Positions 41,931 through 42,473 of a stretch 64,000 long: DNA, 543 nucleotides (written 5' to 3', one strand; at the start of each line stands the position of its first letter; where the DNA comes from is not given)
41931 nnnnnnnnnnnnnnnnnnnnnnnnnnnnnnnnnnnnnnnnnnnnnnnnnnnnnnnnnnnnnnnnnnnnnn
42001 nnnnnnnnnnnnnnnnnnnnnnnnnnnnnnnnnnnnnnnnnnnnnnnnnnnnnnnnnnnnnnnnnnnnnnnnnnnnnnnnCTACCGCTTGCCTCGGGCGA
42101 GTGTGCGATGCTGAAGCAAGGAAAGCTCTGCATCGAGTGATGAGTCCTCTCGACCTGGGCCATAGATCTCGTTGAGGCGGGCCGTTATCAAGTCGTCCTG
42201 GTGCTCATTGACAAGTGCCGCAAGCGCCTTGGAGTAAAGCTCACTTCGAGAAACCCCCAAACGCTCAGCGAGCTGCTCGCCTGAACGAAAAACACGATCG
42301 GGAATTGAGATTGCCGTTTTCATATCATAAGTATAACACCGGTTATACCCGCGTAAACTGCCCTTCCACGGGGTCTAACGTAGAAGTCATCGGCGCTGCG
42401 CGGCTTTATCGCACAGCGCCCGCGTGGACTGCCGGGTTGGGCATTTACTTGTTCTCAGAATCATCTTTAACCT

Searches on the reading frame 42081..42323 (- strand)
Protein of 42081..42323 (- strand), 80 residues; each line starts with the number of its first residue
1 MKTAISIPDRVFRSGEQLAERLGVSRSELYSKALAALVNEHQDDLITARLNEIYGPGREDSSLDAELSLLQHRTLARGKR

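Call 5: search_protein_families(library=pfam, proteins=[window:42081-42323:-], max_evalue=1)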
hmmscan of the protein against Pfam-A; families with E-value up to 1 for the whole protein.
window:42081-42323:- (80 aa): 4 families
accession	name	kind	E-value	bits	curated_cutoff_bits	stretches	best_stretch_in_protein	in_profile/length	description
PF08279.18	HTH_11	-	0.0074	16.6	25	1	14-27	17-30/55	HTH domain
PF12651.13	RHH_3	-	0.063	13.7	21.6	1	4-41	6-43/44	Ribbon-helix-helix domain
PF01402.27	RHH_1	-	0.084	13.3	20.5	1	16-29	15-28/39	Ribbon-helix-helix protein, copG family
PF01381.28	HTH_3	-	0.096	13.2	23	1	16-29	13-26/55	Helix-turn-helix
